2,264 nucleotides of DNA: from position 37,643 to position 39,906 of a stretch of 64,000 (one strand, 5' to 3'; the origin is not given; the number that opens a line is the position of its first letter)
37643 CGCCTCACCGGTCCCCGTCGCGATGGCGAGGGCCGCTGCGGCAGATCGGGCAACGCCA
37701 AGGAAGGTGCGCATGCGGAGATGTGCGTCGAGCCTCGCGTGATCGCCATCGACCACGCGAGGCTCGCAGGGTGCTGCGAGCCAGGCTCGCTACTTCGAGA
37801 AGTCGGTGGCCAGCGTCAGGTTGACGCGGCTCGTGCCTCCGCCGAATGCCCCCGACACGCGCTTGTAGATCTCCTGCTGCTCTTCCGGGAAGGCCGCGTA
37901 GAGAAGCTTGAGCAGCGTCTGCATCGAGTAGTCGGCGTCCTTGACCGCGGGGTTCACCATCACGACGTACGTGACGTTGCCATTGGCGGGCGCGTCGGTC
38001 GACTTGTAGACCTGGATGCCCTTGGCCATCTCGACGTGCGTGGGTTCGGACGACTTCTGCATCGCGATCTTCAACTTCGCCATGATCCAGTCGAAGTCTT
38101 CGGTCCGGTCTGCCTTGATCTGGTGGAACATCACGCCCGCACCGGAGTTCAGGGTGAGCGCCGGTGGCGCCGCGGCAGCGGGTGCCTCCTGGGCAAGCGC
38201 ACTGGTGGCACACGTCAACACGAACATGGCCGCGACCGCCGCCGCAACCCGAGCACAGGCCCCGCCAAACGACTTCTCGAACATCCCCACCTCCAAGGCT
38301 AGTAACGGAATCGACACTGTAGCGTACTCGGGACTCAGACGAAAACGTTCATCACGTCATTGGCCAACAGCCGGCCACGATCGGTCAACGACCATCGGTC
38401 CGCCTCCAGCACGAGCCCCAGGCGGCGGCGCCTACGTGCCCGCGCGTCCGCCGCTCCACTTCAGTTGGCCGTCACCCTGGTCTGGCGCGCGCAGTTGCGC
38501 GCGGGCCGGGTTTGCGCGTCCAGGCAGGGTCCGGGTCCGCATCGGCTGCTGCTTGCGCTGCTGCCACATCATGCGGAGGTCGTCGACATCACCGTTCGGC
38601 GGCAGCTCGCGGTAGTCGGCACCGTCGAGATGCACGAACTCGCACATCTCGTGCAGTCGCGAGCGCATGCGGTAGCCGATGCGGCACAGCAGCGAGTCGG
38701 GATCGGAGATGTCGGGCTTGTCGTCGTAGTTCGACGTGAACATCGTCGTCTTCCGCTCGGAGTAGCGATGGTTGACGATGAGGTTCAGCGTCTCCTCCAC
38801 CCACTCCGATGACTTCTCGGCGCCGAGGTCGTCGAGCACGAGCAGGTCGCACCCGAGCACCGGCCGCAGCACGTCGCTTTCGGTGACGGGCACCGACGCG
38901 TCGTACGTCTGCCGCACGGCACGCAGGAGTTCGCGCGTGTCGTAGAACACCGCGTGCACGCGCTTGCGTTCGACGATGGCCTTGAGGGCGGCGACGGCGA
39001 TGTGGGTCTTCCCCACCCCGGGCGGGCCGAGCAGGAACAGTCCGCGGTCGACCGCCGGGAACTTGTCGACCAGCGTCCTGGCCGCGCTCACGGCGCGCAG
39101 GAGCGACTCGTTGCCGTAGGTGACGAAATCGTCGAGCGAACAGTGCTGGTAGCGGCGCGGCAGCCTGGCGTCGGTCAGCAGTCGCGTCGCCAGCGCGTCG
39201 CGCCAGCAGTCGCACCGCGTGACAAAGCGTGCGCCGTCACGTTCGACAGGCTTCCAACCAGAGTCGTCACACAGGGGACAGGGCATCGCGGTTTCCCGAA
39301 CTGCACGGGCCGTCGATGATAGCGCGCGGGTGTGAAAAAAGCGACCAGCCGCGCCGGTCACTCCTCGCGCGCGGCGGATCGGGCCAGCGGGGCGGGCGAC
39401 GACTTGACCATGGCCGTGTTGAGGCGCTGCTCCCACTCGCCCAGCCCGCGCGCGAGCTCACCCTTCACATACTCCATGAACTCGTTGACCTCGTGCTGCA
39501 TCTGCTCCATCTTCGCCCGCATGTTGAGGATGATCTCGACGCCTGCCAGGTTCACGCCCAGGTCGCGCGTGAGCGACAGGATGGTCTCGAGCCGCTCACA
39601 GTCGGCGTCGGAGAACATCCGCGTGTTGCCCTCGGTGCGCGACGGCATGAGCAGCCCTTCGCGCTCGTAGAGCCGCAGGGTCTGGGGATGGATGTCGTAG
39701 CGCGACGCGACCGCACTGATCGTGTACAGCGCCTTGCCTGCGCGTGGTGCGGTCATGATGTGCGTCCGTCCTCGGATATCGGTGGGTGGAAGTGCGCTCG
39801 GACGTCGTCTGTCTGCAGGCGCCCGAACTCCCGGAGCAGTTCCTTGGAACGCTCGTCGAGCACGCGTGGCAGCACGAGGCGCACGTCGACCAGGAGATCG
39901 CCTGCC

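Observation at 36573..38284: Uncharacterised three-gene operon: two paralogous secreted proteins plus a small OM beta-barrel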

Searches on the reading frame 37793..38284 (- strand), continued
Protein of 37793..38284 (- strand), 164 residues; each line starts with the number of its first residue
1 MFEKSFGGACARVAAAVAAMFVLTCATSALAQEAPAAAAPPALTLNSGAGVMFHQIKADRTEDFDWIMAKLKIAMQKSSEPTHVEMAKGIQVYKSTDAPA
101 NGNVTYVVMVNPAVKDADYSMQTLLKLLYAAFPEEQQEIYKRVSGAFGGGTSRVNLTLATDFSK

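Call 63: find_encoding_contigs(protein=P0085, flank=5000, max_places=2)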
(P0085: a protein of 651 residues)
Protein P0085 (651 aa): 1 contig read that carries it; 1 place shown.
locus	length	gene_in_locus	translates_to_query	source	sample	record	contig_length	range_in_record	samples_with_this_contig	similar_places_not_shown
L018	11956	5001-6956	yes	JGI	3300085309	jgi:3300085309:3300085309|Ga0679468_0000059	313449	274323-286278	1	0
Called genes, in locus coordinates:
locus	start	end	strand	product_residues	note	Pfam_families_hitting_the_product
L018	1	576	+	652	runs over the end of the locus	PF00656:Peptidase_C14, PF13180:PDZ_2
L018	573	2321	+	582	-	PF00656:Peptidase_C14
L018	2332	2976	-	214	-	-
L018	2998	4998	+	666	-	PF00656:Peptidase_C14, PF03938:OmpH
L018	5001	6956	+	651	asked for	PF00656:Peptidase_C14, PF03544:TonB_C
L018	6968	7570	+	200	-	PF02441:Flavoprotein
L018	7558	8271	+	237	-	PF01209:Ubie_methyltran, PF13489:Methyltransf_23, PF13847:Methyltransf_31, PF08241:Methyltransf_11, PF08242:Methyltransf_12, PF13649:Methyltransf_25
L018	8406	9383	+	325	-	PF13103:TonB_2, PF03544:TonB_C (faint)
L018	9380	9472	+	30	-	-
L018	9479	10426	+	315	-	PF01715:IPPT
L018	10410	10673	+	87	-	PF17209:Hfq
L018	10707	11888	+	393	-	PF01676:Metalloenzyme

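Call 64: find_encoding_contigs(protein=P0058, flank=5000, max_places=2)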
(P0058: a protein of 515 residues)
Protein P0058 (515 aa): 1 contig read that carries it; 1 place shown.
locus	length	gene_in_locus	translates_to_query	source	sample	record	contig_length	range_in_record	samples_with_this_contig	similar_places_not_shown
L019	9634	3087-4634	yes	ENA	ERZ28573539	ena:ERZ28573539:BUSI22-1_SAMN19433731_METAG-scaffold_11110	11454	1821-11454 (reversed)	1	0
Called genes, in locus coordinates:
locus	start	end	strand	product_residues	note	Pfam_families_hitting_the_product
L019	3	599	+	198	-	?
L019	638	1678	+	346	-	PF02470:MlaD, PF28544:Helical_needle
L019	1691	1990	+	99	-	PF12732:YtxH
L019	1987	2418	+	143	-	-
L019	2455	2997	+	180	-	-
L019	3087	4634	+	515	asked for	PF13676:TIR_2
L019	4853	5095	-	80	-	PF12760:Zn_ribbon_IS1595 (weak)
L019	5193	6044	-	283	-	PF00285:Citrate_synt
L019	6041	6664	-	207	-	PF14681:UPRTase, PF00156:Pribosyltran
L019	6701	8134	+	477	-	PF01979:Amidohydro_1, PF07969:Amidohydro_3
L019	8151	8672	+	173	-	PF00156:Pribosyltran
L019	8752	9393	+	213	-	PF02502:LacAB_rpiB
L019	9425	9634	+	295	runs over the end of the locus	PF01791:DeoC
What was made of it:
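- The fused relatives have no barrel partner in their own loci (calls 63, 64).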

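Call 67: search_protein_families(library=padloc, proteins=[P0001, P0058, P0085, P0150], max_evalue=0.01)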
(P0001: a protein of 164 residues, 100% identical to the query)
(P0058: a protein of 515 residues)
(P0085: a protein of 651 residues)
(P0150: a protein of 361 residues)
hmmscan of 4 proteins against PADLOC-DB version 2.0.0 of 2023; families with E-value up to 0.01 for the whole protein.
P0001 (164 aa): 0 families

P0058 (515 aa): 3 families
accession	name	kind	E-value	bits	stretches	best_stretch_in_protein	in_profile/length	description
PDLC00434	ThsB1|ThsB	-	1.2e-09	35.7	1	10-68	140-196/396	TIR-like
PDLC02012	SAVED5--SAVED_TIR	-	3.4e-05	21.1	1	9-72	14-74/404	-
PDLC05062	PDC-S66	-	0.00031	18.3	1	11-73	151-211/282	-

P0085 (651 aa): 1 family
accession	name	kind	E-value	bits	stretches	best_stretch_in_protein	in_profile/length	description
PDLC02987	caspase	-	5e-15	53.7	1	44-236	5-158/453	-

P0150 (361 aa): 3 families
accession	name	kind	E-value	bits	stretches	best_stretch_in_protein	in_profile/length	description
PDLC02960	RT-Protease_XI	-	1.2e-18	65.4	1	119-300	308-486/506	single gene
PDLC02959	RT-Protease_XI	-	1.5e-16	58.4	1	158-300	347-489/510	single gene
PDLC04593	PDC-M35A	-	2.3e-07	28.8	1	160-303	20-184/216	-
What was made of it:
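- The TIR and caspase parts match defence-system models ThsB-like TIR and caspase (call 67).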

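Call 73: find_encoding_contigs(protein=P0150, flank=6000, max_places=2)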
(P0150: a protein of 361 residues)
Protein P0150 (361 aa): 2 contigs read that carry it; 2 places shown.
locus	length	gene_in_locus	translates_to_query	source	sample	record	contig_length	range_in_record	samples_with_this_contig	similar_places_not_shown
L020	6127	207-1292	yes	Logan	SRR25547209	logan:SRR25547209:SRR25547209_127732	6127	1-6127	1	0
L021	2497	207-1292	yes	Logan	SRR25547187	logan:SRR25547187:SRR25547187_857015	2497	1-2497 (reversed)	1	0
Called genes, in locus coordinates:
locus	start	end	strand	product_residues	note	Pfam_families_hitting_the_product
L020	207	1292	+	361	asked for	PF00089:Trypsin, PF13365:Trypsin_2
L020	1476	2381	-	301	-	-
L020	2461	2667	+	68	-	-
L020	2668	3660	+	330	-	-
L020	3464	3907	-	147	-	-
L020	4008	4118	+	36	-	-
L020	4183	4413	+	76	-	-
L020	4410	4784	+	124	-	-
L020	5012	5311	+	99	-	-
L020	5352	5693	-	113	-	-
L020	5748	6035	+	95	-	-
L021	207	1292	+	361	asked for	PF00089:Trypsin, PF13365:Trypsin_2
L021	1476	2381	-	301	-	-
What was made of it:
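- Tried and rejected: The genomic context of the trypsin fusion was uninformative (call 73).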

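Call 78: find_related_loci(query=A7, collection=metagenome_contigs, flank=4000)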
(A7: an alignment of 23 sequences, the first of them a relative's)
Query A7 (162 aa) in metagenome_contigs; peptide patterns used: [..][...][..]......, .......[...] (x = any residue, [..] = any of these).
600 stretches matched a pattern (row limit reached: there are more); 467 encode a relative of the query (tblastn E <= 1e-3); the best 80 are kept; 80 distinct loci.
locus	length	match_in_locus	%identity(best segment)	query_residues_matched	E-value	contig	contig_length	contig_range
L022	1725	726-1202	92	1-162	1e-87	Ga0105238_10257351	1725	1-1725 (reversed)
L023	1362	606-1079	78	1-162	7e-86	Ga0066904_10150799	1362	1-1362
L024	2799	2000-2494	82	1-162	3e-80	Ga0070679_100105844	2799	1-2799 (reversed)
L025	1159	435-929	81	1-162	6e-84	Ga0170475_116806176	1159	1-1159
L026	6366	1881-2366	81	1-162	8e-75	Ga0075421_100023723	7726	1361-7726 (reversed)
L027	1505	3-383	90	36-162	4e-78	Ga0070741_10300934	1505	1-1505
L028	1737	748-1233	83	1-162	5e-77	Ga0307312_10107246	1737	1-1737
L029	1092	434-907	72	5-162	7e-79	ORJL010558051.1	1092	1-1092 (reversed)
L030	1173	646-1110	77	1-162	3e-77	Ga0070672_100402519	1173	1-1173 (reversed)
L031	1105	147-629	78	1-162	1e-77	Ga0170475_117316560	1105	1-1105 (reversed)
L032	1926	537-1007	80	1-162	1e-74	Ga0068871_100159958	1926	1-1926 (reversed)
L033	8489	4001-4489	75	1-162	1e-71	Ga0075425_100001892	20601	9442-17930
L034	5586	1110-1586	77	1-162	5e-71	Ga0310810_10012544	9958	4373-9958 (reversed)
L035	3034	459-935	77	1-162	2e-71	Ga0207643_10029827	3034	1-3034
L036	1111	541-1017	77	1-162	9e-76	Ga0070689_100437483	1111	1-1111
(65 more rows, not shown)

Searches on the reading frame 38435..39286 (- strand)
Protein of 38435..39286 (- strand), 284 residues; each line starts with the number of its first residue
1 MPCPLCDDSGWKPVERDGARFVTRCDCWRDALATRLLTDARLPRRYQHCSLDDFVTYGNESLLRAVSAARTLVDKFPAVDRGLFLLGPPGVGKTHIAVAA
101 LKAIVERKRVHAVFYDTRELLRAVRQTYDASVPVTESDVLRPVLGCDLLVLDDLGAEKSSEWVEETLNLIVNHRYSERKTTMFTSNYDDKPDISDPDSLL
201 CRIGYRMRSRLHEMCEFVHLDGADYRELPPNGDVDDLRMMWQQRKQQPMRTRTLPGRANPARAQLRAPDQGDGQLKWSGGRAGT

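Call 75: search_protein_families(library=pfam, proteins=[window:38435-39286:-], max_evalue=0.0001)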
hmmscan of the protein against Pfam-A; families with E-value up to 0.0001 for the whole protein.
window:38435-39286:- (284 aa): 3 families
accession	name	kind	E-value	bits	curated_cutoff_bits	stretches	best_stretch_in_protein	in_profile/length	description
PF01695.23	IstB_IS21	-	2.1e-12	47.5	24.1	1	76-187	88-194/238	IstB-like ATP binding protein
PF00308.24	Bac_DnaA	-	2.4e-06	28.3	23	1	51-187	7-139/162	Bacterial DnaA ATPAse domain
PF07728.20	AAA_5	-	4e-05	24.1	22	1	83-181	2-103/139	AAA domain (dynein-related subfamily)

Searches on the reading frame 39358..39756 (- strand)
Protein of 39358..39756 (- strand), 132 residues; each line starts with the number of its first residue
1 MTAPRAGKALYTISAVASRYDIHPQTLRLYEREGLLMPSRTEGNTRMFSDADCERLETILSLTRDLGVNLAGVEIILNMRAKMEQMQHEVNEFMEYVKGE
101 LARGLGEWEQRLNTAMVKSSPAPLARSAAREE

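Call 75: search_protein_families(library=pfam, proteins=[window:39358-39756:-], max_evalue=0.0001)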
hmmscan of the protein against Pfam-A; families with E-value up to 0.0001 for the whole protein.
window:39358-39756:- (132 aa): 3 families
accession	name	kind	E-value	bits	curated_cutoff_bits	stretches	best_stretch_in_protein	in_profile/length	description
PF13411.12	MerR_1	-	2.5e-17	63.2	21.6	1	11-78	1-67/69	MerR HTH family regulatory protein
PF13591.12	MerR_2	-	3.2e-15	56.1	29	1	12-92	2-81/84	MerR HTH family regulatory protein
PF00376.29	MerR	-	3.2e-11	43.3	28.2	1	12-48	1-38/38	MerR family regulatory protein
